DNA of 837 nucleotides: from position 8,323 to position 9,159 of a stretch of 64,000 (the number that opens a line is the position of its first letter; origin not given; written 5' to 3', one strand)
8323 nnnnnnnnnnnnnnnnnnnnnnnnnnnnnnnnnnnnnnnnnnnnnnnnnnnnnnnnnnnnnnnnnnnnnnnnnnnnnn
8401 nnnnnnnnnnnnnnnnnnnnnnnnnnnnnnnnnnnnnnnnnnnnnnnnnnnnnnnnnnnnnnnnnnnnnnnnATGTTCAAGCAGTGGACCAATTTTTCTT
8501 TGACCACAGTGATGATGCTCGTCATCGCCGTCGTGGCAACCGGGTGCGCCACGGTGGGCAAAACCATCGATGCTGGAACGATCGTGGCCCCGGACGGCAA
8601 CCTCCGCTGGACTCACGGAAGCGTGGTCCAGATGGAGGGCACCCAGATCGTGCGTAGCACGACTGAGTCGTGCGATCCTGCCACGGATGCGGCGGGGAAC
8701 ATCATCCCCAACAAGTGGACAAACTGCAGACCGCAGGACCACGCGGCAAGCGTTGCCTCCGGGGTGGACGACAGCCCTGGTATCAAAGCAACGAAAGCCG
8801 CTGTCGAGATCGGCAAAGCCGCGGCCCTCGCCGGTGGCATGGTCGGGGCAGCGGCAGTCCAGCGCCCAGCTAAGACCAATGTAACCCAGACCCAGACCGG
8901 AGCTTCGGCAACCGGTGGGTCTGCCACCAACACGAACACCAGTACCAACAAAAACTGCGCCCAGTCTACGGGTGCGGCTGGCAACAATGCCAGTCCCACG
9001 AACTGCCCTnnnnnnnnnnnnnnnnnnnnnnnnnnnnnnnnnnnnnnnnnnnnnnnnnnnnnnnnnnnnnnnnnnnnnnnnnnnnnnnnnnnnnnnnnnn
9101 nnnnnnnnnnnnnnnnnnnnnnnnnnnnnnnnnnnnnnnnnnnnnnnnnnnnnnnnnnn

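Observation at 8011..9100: GC-rich lipoprotein islet adjacent to a decayed DDE transposase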

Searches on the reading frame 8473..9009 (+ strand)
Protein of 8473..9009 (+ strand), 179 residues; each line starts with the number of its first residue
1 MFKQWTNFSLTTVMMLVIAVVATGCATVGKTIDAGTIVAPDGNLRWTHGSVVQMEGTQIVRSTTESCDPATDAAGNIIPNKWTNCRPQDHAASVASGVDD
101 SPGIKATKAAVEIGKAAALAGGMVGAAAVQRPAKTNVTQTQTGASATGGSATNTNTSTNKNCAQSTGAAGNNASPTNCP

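Call 5: search_protein_families(library=pfam, proteins=[window:8473-9009:+], max_evalue=0.1)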
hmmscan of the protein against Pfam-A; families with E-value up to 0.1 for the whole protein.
window:8473-9009:+ (179 aa): 0 families

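Call 9: find_homologous_proteins(query=window:8473-9009:+, max_evalue=0.01)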
Query window:8473-9009:+ (179 aa): 1 proteins with E <= 0.01 among 2141 candidates.
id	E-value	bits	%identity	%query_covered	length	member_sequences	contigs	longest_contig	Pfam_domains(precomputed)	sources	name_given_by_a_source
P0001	9.6e-66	239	99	67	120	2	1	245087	-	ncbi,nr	ncbi:MAG: hypothetical protein Q7R91_02495 [bacterium]|nr:hypothetical protein [bacterium]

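Call 12: find_encoding_contigs(protein=P0001, flank=10000, max_places=5)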
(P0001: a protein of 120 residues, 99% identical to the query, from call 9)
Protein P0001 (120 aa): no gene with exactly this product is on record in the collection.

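Call 22: search_protein_representatives(protein=window:8473-9009:+)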
Query: 179 residues. Proteins with E-value up to 0.001 (for the whole library): 6; up to 1e-10: 4; up to 1e-30: 2. The best 6 are listed.
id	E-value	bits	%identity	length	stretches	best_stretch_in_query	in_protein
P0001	3.0e-66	238.9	99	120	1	60-179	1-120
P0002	2.6e-37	144.8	57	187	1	13-172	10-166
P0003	4.9e-27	111.3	46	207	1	15-171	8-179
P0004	3.8e-15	72.7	47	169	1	13-177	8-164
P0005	7.4e-07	45.7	36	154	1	13-160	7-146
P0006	3.0e-04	37.2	37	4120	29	20-77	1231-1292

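Call 24: find_encoding_contigs(protein=P0002, flank=10000, max_places=6)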
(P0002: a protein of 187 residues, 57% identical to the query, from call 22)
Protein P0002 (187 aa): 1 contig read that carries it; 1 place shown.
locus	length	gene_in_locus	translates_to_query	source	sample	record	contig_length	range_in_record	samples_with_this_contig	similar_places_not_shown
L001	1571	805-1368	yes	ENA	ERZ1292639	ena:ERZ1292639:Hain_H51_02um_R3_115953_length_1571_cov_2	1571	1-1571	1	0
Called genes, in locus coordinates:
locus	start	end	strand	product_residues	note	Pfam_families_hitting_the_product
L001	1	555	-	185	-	?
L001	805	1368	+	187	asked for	-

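Call 25: find_encoding_contigs(protein=P0003, flank=10000, max_places=6)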
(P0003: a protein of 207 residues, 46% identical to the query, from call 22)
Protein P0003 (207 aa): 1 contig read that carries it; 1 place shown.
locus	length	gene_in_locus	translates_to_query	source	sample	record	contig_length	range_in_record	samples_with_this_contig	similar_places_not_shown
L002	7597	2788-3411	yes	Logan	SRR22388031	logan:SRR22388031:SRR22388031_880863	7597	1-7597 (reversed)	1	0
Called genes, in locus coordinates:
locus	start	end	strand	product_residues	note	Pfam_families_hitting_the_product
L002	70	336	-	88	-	-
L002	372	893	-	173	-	-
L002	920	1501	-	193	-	-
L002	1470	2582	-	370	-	PF11104:PilM_2, PF06723:MreB_Mbl (faint), PF14450:FtsA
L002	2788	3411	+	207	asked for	-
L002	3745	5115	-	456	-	-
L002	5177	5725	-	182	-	-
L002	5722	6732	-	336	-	-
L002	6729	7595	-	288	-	?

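Call 26: find_encoding_contigs(protein=P0004, flank=10000, max_places=6)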
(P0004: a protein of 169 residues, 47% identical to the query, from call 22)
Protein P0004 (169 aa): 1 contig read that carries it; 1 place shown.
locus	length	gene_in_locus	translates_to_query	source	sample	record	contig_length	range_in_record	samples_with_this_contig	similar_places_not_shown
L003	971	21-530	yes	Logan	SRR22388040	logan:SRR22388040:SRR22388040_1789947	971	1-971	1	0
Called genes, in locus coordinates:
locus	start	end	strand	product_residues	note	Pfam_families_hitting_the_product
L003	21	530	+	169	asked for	-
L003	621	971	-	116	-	?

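Call 27: find_encoding_contigs(protein=P0005, flank=10000, max_places=6)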
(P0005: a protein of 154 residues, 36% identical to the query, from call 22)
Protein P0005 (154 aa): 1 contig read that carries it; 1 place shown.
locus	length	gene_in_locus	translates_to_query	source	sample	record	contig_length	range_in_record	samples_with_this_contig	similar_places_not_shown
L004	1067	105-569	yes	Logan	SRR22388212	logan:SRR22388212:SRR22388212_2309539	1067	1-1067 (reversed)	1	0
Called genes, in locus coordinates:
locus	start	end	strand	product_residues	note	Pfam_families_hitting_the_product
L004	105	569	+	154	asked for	-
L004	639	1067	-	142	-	?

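Call 33: find_homologous_proteins(query=A2, max_evalue=0.001)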
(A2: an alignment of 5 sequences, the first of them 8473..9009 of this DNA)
Query A2 (5 sequences) (179 aa, profile of the alignment): 5 proteins with E <= 0.001 among 8000 candidates.
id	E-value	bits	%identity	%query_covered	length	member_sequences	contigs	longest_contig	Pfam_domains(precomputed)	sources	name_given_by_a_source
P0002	1.2e-67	245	58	77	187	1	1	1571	-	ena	-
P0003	1.7e-56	209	44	78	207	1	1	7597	-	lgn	-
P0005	6.1e-49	184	33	69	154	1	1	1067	-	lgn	-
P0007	5.0e-42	162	47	74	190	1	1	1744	-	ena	-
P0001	1.5e-40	157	99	67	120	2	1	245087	-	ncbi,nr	ncbi:MAG: hypothetical protein Q7R91_02495 [bacterium]|nr:hypothetical protein [bacterium]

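Call 34: find_encoding_contigs(protein=P0007, flank=10000, max_places=6)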
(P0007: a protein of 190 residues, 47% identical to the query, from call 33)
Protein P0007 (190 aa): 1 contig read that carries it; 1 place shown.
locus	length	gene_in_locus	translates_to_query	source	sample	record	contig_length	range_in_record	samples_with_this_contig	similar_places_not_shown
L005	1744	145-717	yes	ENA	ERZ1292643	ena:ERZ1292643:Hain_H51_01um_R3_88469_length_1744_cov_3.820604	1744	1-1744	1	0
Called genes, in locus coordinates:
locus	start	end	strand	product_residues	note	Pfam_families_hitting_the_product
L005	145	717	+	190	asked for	-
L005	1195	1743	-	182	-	?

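Call 40: search_protein_families(library=ncbifam, proteins=[window:8473-9009:+], max_evalue=1)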
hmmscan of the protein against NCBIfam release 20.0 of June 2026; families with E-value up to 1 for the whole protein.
window:8473-9009:+ (179 aa): 0 families

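Call 44: find_related_loci(query=A4, collection=metagenome_contigs, flank=10000)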
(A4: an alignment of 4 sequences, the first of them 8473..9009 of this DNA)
Query A4 (179 aa) in metagenome_contigs; peptide patterns used: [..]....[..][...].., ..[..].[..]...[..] (x = any residue, [..] = any of these).
413 stretches matched a pattern, but none encodes a relative of the query by tblastn (E <= 1e-3).

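Call 45: find_related_loci(query=A4, collection=viral_contigs, flank=10000)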
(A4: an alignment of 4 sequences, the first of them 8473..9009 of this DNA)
Query A4 (179 aa) in viral_contigs; peptide patterns used: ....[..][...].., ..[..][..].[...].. (x = any residue, [..] = any of these).
31 stretches matched a pattern, but none encodes a relative of the query by tblastn (E <= 1e-3).

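Call 46: find_homologous_proteins(query=L002:1470-2582:-, max_evalue=1e-10)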
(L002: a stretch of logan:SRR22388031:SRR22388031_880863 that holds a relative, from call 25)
Query L002:1470-2582:- (370 aa): 116 proteins with E <= 1e-10 among 8000 candidates.
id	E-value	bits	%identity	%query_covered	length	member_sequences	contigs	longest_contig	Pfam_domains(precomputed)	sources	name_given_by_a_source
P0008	5.8e-235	797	100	100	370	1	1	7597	PF06723.20,PF14450.13,PF11104.15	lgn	-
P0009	3.6e-178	610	89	84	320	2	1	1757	PF14450.13,PF11104.15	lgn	-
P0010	2.6e-176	604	76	99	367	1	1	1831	PF14450.13,PF11104.15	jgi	jgi:type IV pilus assembly protein PilM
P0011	8.3e-169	579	74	95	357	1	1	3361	PF06723.20,PF14450.13,PF11104.15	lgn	-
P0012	1.2e-168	579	71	98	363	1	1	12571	PF14450.13,PF11104.15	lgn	-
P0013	2.2e-138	479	57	99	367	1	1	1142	PF14450.13,PF11104.15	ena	-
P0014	4.8e-128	445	57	98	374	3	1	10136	PF14450.13,PF11104.15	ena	-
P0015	5.6e-123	428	55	96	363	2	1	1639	PF14450.13,PF11104.15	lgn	-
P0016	6.9e-119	415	53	98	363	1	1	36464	PF06723.20,PF14450.13,PF11104.15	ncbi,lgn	-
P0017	2.5e-116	407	52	96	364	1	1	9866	PF06723.20,PF14450.13,PF11104.15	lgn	-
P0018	9.1e-115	401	52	97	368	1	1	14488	PF06723.20,PF14450.13,PF11104.15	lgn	-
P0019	3.2e-112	393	49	98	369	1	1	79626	PF06723.20,PF14450.13,PF11104.15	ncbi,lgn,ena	-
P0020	8.6e-110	385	50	97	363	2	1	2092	PF06723.20,PF14450.13,PF11104.15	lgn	-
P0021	4.7e-109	383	50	99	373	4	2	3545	PF14450.13,PF11104.15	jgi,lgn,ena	-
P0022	2.5e-108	380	48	98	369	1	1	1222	PF06723.20,PF14450.13,PF11104.15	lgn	-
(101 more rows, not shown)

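Call 48: find_encoding_contigs(protein=P0012, flank=8000, max_places=2)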
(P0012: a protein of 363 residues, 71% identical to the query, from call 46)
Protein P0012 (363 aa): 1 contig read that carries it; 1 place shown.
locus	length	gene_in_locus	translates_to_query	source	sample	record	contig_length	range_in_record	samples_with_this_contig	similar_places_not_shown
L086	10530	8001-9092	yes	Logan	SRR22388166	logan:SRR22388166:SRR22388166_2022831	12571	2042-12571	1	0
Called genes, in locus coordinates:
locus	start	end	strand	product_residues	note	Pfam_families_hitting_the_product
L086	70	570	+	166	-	-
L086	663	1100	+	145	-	-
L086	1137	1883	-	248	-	PF14524:Wzt_C (faint)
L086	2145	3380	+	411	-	PF28597:T2SSF_N (weak), PF00482:T2SSF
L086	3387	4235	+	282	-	PF07963:N_methyl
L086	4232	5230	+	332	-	-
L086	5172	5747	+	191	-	-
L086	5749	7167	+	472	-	-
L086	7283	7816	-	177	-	-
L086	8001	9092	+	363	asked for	PF11104:PilM_2, PF14450:FtsA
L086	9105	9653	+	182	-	-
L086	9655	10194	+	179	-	-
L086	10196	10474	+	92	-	-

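Call 49: find_encoding_contigs(protein=P0014, flank=8000, max_places=2)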
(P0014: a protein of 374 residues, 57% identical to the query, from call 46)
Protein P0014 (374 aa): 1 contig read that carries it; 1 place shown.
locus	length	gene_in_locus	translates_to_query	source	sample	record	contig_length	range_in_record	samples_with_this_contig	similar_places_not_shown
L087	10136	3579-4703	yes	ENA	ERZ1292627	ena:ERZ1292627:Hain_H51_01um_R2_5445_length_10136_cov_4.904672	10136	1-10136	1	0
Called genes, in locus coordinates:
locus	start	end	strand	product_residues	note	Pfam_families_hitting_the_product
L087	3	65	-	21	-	?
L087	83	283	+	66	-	-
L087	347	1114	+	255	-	-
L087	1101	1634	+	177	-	-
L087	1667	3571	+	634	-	-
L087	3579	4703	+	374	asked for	PF11104:PilM_2, PF14450:FtsA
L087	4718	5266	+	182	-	-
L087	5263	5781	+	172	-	-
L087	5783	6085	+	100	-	-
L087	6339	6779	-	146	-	PF00011:HSP20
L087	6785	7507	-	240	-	PF13367:PrsW-protease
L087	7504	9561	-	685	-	PF00133:tRNA-synt_1, PF09334:tRNA-synt_1g, PF00133:tRNA-synt_1, PF08264:Anticodon_1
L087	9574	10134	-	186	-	?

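Call 50: find_encoding_contigs(protein=P0016, flank=8000, max_places=2)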
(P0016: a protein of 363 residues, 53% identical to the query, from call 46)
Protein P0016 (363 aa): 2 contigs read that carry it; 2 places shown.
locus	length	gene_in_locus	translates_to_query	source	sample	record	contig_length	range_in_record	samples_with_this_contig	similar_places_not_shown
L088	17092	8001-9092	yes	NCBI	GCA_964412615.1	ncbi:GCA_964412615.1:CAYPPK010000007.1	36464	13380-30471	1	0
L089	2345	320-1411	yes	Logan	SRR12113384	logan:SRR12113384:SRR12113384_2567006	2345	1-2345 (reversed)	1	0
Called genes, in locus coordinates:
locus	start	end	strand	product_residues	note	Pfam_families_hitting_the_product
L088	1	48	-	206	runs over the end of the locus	PF10646:Germane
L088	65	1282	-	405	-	PF22807:TrAA12, PF07995:GSDH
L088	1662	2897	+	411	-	PF28597:T2SSF_N, PF00482:T2SSF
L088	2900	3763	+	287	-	PF07963:N_methyl (faint)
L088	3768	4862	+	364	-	-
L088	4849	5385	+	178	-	-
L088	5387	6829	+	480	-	-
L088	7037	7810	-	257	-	-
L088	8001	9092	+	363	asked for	PF11104:PilM_2, PF06723:MreB_Mbl (faint), PF14450:FtsA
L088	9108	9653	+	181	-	-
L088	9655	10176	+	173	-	-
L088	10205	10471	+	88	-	-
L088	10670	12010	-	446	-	PF13393:tRNA-synt_His, PF00587:tRNA-synt_2b (weak), PF03129:HGTP_anticodon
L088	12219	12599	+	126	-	PF00072:Response_reg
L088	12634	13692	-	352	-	PF10459:Peptidase_S46 (faint), PF00089:Trypsin, PF13365:Trypsin_2, PF13180:PDZ_2, PF00595:PDZ (weak), PF17820:PDZ_6 (weak)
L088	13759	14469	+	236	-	-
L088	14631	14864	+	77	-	PF07866:DUF1653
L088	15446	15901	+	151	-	PF00293:NUDIX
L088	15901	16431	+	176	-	PF01931:NTPase_I-T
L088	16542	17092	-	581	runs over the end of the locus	PF22612:GH113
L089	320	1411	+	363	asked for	PF11104:PilM_2, PF06723:MreB_Mbl (faint), PF14450:FtsA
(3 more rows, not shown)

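Call 51: find_encoding_contigs(protein=P0011, flank=8000, max_places=2)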
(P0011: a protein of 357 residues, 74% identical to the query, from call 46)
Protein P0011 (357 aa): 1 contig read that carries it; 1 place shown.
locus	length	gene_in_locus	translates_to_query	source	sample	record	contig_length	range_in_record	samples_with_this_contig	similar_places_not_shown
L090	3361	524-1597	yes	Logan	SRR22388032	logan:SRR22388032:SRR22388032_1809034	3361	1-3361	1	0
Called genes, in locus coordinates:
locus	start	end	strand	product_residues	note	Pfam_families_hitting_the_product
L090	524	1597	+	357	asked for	PF11104:PilM_2, PF06723:MreB_Mbl (faint), PF14450:FtsA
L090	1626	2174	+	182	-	-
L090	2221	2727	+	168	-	-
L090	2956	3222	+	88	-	-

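Call 53: predict_structure(alignment_id=A3)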
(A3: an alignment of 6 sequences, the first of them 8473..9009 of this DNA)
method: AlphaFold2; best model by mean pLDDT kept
length: 179 residues; sequences in the alignment: 6
mean_pLDDT: 47.0   pTM: 0.28
mean pLDDT of the five models: 47.0, 46.8, 46.3, 44.9, 41.7
residues with pLDDT >= 90: 0; 70-90: 19; 50-70: 38; < 50: 122
segments of 3 or more residues with pLDDT < 50: 16-33, 50-60, 89-179
pLDDT, mean of each block of 10 residues (from residue 1): 52 50 38 52 59 45 67 76 66 39 40 42 33 31 33 39 41 43
secondary structure, 60 per line:
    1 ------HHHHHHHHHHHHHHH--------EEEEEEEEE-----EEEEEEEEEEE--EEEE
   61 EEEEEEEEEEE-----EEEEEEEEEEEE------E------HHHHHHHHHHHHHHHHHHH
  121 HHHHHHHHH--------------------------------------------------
elements in order: H7-21 E30-38 E44-54 E57-71 E77-88 H102-129
